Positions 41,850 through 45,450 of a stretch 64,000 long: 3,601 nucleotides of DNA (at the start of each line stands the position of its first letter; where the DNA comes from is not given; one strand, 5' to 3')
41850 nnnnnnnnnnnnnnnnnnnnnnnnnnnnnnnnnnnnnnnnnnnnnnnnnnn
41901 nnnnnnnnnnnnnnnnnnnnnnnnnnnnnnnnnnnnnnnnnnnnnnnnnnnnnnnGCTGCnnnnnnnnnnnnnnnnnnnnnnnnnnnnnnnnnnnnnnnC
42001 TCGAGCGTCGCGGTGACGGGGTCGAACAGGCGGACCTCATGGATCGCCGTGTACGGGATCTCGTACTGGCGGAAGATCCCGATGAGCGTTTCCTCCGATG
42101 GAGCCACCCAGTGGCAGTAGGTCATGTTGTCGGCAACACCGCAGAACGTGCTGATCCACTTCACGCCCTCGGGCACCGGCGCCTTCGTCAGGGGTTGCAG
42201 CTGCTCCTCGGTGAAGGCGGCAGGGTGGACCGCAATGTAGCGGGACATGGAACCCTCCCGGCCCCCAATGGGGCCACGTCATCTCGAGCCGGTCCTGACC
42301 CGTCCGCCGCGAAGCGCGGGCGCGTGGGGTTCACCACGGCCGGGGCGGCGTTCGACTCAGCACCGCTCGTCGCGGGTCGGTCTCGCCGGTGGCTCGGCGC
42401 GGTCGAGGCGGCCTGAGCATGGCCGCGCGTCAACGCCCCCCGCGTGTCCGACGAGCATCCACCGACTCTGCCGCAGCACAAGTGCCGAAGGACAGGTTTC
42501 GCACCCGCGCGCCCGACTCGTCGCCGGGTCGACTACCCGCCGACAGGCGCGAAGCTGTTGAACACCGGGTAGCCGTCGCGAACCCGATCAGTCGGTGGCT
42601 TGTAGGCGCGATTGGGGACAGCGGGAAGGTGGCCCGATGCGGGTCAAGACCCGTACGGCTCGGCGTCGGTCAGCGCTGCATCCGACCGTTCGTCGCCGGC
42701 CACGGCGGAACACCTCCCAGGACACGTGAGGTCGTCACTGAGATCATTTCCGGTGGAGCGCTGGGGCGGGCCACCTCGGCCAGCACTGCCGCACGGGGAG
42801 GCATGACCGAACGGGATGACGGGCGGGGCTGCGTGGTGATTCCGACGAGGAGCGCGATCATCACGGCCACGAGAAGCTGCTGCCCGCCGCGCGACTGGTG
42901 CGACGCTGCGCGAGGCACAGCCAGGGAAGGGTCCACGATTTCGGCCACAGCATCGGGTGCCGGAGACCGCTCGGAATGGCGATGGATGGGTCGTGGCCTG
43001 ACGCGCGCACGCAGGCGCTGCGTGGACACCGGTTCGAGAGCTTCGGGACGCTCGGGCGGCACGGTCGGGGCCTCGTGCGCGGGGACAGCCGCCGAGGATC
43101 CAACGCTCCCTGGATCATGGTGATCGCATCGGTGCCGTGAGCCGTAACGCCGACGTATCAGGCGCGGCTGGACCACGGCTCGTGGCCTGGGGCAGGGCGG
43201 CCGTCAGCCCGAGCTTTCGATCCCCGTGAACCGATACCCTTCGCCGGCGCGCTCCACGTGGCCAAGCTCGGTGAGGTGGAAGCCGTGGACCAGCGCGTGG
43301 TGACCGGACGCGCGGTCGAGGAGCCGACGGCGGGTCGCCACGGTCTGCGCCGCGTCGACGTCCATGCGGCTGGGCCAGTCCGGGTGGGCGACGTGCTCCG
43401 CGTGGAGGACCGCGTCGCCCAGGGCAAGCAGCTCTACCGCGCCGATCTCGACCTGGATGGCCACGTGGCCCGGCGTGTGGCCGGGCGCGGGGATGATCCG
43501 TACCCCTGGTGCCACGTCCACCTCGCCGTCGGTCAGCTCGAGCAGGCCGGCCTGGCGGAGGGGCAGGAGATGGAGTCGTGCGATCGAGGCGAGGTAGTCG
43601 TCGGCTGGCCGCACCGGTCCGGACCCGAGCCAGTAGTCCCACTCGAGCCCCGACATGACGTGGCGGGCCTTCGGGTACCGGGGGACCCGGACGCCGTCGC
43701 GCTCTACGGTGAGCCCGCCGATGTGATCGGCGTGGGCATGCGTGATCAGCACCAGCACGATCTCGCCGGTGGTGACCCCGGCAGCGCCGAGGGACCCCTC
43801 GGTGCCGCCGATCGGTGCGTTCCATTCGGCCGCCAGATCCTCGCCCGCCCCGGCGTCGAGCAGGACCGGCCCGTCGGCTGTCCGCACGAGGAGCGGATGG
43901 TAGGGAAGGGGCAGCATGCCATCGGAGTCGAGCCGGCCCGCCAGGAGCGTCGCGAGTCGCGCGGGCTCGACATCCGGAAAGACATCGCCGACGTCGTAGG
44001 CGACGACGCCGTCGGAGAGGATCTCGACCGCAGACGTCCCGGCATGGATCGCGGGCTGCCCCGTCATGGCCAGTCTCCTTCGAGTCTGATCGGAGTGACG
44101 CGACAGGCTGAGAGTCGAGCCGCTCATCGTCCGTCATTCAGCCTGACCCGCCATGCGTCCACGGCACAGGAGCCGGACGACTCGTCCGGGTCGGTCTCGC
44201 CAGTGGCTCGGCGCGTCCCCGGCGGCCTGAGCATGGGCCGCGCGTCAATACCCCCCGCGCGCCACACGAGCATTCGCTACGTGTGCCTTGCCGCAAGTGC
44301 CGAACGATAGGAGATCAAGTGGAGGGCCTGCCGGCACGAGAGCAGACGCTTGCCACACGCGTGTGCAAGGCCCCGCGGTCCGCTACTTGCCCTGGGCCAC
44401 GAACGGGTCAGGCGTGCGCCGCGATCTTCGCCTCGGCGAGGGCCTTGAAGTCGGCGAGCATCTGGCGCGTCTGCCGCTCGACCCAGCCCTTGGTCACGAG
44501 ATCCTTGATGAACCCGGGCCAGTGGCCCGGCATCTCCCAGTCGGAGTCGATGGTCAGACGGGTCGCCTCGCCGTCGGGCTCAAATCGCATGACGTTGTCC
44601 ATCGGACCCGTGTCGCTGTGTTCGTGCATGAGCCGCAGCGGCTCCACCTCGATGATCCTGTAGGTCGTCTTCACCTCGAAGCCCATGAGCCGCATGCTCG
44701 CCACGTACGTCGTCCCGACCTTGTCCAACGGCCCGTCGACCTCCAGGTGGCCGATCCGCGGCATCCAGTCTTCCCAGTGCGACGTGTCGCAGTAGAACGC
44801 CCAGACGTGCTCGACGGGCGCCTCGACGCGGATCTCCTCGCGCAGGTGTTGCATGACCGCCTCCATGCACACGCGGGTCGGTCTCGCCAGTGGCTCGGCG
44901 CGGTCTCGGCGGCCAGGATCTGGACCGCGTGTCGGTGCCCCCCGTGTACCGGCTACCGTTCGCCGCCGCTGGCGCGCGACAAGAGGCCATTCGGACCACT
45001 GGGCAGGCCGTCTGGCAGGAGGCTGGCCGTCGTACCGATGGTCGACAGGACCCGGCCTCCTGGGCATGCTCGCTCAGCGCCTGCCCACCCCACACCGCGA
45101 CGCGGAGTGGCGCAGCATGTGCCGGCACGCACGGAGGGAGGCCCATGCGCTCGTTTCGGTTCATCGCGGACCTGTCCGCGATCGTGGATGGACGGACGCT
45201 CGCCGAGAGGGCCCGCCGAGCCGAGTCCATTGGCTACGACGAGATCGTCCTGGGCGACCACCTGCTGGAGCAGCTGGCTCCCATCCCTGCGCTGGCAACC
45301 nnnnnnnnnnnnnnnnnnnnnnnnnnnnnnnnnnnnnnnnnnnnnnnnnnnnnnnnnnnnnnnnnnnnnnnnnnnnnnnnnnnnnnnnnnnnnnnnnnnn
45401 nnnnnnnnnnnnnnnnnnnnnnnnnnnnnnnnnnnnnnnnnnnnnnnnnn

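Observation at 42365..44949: An 83-92-nt element repeated three times upstream of minus-strand genes, with helices that covary: candidate novel cis-regulatory RNA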

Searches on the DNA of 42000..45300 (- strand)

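Call 4: search_rna_families(source=window, start=42000, end=45300, threshold=evalue, max_evalue=1, show_alignments=3)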
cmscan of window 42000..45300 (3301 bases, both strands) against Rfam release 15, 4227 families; matches with E-value up to 1: 3.
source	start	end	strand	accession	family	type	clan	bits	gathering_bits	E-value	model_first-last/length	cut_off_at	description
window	44867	44951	-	RF03169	c-di-GMP-II-GAG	Cis-reg; riboswitch;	CL00127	70.8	40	1.9e-13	1-86/86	no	c-di-GMP-II-GAG riboswitch aptamer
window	44180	44264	-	RF03169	c-di-GMP-II-GAG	Cis-reg; riboswitch;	CL00127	62.2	40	2.9e-11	1-86/86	no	c-di-GMP-II-GAG riboswitch aptamer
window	42366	42449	-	RF03169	c-di-GMP-II-GAG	Cis-reg; riboswitch;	CL00127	54.7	40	2.5e-09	1-86/86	no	c-di-GMP-II-GAG riboswitch aptamer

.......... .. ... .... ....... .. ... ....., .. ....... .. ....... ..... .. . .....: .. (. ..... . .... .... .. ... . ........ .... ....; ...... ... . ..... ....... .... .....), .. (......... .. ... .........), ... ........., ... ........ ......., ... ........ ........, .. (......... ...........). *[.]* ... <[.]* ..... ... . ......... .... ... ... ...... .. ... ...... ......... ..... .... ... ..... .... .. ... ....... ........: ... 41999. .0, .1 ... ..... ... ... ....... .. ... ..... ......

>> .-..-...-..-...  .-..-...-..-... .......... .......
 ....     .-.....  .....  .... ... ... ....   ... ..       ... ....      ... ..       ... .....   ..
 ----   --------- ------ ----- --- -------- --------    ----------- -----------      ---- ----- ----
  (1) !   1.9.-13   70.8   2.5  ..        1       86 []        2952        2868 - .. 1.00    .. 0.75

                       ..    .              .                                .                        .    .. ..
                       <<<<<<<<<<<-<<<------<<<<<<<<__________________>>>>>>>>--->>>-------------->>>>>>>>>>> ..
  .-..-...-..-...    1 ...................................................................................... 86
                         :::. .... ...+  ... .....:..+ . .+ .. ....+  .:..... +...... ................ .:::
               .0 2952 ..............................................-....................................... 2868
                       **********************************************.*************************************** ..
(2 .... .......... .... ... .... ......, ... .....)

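Call 23: build_rna_model(alignment_id=A1, structure=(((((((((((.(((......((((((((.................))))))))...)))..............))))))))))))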
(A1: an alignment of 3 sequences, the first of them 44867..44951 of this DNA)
Model R1 built from alignment A1 (3 sequences, 85 columns); structure: as given.
model positions 85; base pairs 22; branch points 0; effective number of sequences 1.27; information 0.669 bits per position. Calibrated on 0.2 Mb of random sequence (short: E-values are rough).
structure used (alignment columns):
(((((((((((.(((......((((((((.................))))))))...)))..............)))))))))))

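Call 24: search_with_rna_model(model_id=R1, sources=[window, L001, L002, L003, L004, L005, L006, L007, L008, L009, L010, L011, L012, L013, L014, L015, L016, L017, L018, L019, L020, L021, L022, L023, L024, L025, L026, L027, L028, L029, L030, L031, L032, L033, L034, L035, L036, L037, L038, L039, L040, L041, L042, L043, L044, L045, L046, L047, L048, L049, L050, L051, L052, L053, L054, L055, L056, L057, L058, L059, L060], max_evalue=0.01)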
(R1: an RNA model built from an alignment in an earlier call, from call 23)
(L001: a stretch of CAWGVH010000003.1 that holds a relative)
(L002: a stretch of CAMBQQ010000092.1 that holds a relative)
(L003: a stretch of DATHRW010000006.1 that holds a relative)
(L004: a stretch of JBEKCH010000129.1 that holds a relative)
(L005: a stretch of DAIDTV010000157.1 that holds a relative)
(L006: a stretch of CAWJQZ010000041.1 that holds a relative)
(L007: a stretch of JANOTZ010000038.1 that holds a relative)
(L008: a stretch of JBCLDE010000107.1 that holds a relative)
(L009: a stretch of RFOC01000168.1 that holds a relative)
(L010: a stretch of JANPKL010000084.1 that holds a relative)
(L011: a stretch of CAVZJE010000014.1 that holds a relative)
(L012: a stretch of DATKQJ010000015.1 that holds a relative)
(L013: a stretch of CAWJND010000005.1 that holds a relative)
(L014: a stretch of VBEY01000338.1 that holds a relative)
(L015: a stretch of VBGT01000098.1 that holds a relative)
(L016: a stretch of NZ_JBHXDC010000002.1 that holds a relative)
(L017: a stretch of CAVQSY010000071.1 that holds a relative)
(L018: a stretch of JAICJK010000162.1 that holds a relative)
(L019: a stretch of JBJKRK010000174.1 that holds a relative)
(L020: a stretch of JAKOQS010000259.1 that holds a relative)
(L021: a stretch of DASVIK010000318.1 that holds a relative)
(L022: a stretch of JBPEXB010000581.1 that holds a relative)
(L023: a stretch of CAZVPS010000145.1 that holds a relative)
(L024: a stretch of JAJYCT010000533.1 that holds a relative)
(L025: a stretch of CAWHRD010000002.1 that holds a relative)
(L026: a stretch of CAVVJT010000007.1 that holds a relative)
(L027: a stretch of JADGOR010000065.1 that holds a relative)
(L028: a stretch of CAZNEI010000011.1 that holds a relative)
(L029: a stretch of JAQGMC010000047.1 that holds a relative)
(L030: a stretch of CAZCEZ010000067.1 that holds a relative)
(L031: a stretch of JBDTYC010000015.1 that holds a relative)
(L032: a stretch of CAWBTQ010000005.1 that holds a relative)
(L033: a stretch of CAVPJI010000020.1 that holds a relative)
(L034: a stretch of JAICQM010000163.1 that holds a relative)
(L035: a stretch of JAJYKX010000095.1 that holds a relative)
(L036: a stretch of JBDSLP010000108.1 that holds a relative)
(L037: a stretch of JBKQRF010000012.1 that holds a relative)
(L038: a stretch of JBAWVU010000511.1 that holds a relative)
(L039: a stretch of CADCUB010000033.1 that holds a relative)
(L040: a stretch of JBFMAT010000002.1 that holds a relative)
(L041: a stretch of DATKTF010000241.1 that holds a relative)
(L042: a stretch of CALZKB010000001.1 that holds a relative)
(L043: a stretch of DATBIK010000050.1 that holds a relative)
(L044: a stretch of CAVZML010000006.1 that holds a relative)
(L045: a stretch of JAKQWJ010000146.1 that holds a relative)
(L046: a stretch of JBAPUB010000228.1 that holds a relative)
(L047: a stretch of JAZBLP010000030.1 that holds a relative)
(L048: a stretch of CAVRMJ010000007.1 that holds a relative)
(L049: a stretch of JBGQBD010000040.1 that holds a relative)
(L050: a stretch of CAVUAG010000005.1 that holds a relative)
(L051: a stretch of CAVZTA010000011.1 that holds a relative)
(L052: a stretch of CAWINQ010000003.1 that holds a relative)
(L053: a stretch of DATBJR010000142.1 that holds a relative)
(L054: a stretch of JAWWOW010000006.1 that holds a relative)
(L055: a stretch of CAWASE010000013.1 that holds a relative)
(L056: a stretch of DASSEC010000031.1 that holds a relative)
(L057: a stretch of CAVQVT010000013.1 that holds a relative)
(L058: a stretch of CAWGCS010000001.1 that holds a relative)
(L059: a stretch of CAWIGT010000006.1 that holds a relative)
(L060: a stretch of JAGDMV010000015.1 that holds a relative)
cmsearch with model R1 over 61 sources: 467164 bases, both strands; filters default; matches with E-value up to 0.01: 47.
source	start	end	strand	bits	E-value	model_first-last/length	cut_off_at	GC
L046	1608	1692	-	98.2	3.7e-13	1-85/85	no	0.78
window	44180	44264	-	95.9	8.8e-13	1-85/85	no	0.76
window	44867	44951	-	95.1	1.2e-12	1-85/85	no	0.75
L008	4716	4800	-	89.4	1e-11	1-85/85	no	0.74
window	42366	42449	-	86.6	3e-11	1-85/85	no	0.79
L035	3393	3478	+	81.6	1.9e-10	1-85/85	no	0.79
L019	170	253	+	81.3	2.2e-10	1-85/85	no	0.79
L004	2176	2260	-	80.8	2.7e-10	1-85/85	no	0.71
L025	3836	3920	-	77.3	9.7e-10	1-85/85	no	0.74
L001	4508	4592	+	77.1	1.1e-09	1-85/85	no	0.78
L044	5435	5520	-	76.9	1.1e-09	1-85/85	no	0.74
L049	1198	1282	+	76.4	1.4e-09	1-85/85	no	0.75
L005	550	635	-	76.3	1.5e-09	1-85/85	no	0.77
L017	5452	5536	+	76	1.6e-09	1-85/85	no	0.74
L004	3376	3459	-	75.8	1.7e-09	1-85/85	no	0.74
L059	2977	3061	-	74.7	2.7e-09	1-85/85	no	0.75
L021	269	353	-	74.4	3e-09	1-85/85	no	0.76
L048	1706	1790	+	74.2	3.1e-09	1-85/85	no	0.78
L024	1141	1225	-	72.9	5.2e-09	1-85/85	no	0.81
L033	1665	1749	-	72.4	6.2e-09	1-85/85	no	0.79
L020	757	843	+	70.6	1.2e-08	1-85/85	no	0.72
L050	2303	2389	-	70.3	1.4e-08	1-85/85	no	0.75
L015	1616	1700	+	69.5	1.8e-08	1-85/85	no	0.71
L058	715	799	+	69.3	2e-08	1-85/85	no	0.79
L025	2462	2547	-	68.8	2.4e-08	1-85/85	no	0.73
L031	3538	3621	+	67.5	4e-08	1-85/85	no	0.71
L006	1142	1224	+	66.9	4.9e-08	1-85/85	no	0.82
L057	3206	3283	+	65.5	8.4e-08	1-85/85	no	0.81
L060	16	100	-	65.2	9.5e-08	1-85/85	no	0.79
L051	3069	3152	-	64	1.5e-07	1-85/85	no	0.77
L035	2650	2733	+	63.2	2e-07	1-85/85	no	0.75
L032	904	987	-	63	2.2e-07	1-85/85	no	0.79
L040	5683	5765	+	62.3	2.8e-07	1-85/85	no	0.77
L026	7381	7466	+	61.9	3.3e-07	1-85/85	no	0.79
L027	7484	7572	-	61.8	3.4e-07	1-85/85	no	0.73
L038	1507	1592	+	60.1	6.6e-07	1-85/85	no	0.72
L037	5313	5398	-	58.4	1.2e-06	1-85/85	no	0.69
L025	3086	3164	-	58.1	1.4e-06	1-85/85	no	0.78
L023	3052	3136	+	56.8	2.2e-06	1-85/85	no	0.72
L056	7122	7207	+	49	4.2e-05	1-85/85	no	0.7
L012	4714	4801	-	48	6.2e-05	1-85/85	no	0.75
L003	725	811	-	46.9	9.4e-05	1-85/85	no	0.7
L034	1088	1176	+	45.3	0.00017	1-85/85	no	0.73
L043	6296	6382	-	43.4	0.00035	1-85/85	no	0.74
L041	1341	1426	+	43.2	0.00037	1-85/85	no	0.74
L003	467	552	-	41.8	0.00064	1-85/85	no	0.76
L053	7503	7589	-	35.7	0.0063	1-85/85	no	0.67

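Call 25: search_with_rna_model(model_id=R1, sources=[L061, L062, L063, L064, L065, L066, L067, L068, L069, L070, L071, L072, L073, L074, L075, L076, L077, L078, L079, L080, L081, L082, L083, L084, L085, L086, L087, L088, L089, L090, L091, L092, L093, L094, L095, L096, L097, L098, L099, L100, L101, L102, L103, L104, L105, L106, L107, L108, L109, L110, L111, L112, L113, L114, L115, L116, L117, L118, L119], max_evalue=0.01)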
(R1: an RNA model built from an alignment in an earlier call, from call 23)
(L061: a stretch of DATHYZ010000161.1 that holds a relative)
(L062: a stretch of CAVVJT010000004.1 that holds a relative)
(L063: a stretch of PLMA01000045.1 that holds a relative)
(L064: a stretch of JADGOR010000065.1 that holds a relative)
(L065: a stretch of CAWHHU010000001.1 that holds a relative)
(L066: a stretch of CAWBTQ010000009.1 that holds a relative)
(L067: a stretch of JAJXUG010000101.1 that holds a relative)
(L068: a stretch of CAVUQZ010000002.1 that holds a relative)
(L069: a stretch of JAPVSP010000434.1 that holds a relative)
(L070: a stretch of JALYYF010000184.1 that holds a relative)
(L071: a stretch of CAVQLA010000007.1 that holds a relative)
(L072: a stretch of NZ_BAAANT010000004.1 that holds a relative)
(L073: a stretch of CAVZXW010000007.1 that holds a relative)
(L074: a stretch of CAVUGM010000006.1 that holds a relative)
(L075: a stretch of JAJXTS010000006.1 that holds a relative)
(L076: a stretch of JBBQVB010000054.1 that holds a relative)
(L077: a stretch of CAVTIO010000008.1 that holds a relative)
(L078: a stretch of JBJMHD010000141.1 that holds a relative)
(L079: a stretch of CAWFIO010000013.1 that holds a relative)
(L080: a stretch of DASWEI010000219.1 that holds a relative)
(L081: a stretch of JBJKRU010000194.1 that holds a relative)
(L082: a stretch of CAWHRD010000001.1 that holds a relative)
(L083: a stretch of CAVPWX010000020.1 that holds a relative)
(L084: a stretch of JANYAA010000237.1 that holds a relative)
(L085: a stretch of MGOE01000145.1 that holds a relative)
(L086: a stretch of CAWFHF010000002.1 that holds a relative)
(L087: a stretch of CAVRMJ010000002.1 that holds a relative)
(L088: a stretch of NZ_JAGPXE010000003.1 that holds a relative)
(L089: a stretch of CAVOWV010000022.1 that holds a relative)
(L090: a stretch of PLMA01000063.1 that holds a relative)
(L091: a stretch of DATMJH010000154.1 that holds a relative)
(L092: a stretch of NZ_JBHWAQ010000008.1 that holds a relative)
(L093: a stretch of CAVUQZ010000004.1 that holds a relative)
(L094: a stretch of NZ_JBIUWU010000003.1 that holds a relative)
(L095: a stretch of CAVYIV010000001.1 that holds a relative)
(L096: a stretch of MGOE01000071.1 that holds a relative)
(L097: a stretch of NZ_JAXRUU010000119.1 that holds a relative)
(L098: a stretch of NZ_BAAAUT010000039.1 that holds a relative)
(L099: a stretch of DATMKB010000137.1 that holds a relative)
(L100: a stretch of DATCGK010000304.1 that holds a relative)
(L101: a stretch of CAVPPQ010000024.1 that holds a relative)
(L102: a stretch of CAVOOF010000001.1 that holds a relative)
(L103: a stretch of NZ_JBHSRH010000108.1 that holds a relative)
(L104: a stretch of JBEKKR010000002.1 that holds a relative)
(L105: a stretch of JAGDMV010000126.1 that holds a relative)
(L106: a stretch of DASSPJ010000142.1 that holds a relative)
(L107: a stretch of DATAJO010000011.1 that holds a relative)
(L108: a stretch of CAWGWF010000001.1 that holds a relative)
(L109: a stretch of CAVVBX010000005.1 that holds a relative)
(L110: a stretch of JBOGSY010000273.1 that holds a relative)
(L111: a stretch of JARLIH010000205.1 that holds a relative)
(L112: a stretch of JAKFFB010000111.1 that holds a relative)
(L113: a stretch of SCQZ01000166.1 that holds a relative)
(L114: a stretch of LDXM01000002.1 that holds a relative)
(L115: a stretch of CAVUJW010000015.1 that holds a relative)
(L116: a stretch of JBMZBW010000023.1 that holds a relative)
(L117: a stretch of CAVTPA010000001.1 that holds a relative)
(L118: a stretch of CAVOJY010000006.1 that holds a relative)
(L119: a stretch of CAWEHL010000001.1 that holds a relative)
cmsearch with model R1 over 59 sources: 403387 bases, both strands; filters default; matches with E-value up to 0.01: 49.
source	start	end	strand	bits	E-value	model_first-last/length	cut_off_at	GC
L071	3329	3413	-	89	1e-11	1-85/85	no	0.78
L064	3402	3486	-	87.9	1.5e-11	1-85/85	no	0.79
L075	2581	2665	+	86.4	2.8e-11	1-85/85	no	0.74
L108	7342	7426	-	79.8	3.3e-10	1-85/85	no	0.75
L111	1765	1850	-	79.2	4.1e-10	1-85/85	no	0.72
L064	1556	1638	-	79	4.4e-10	1-85/85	no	0.76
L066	3543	3627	+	79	4.6e-10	1-85/85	no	0.76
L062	3234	3319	+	78.7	5e-10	1-85/85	no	0.73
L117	2990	3073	+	77.7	7.3e-10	1-85/85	no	0.79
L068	5982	6067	-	77.2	8.8e-10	1-85/85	no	0.74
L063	3006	3086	+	76.6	1.1e-09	1-85/85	no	0.75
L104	1732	1816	+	76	1.4e-09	1-85/85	no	0.75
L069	4851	4937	-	74.8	2.2e-09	1-85/85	no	0.78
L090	1700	1784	+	74.1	2.8e-09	1-85/85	no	0.76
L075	1692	1776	-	73.8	3.2e-09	1-85/85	no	0.74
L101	5718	5802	+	73.8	3.2e-09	1-85/85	no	0.73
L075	6226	6311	+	73.4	3.8e-09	1-85/85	no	0.73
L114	7603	7687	-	73.1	4.1e-09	1-85/85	no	0.72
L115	319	403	-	72.5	5.1e-09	1-85/85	no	0.79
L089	6345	6426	-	72.1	6.1e-09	1-85/85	no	0.79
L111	4362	4428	-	71.9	6.5e-09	10-76/85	no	0.76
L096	4425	4509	+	71.1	8.8e-09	1-85/85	no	0.75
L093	6916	7000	+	71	9.2e-09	1-85/85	no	0.73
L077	5701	5785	+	70.8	9.9e-09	1-85/85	no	0.76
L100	2869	2953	-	70.8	1e-08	1-85/85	no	0.82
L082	7767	7851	-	70.4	1.1e-08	1-85/85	no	0.82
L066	1309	1395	+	70.3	1.2e-08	1-85/85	no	0.72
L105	5474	5558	+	69.7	1.5e-08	1-85/85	no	0.8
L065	1004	1089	+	69.5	1.6e-08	1-85/85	no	0.73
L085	931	1014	+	69.2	1.8e-08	1-85/85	no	0.74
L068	1168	1252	-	68.8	2.1e-08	1-85/85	no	0.76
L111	6630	6716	+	68.8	2.1e-08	1-85/85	no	0.74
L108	4011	4094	-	68.5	2.4e-08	1-85/85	no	0.77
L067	157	241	+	68.5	2.4e-08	1-85/85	no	0.72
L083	32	115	-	68.5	2.4e-08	1-85/85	no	0.76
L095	6007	6093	+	66.6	4.9e-08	1-85/85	no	0.75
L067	1512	1600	+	64.1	1.2e-07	1-85/85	no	0.75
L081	2973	3056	+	64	1.3e-07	1-85/85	no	0.81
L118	6278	6359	-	61.9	2.8e-07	1-85/85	no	0.8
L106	347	431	+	60.4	4.9e-07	1-85/85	no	0.75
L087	682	766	-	59.5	7.1e-07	1-85/85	no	0.75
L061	1640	1724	+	59.3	7.5e-07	1-85/85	no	0.75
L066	5078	5160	+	54.6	4.4e-06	1-85/85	no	0.73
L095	4338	4423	+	53.7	6.3e-06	1-85/85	no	0.73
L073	2499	2580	-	52.6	9.3e-06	1-85/85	no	0.77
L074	3940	4029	-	47.8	5.8e-05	1-85/85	no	0.74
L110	2177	2266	+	46.8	8.5e-05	1-85/85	no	0.7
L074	6298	6359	-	44.6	0.0002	13-74/85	no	0.77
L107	2839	2923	-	37.6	0.0027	1-85/85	no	0.73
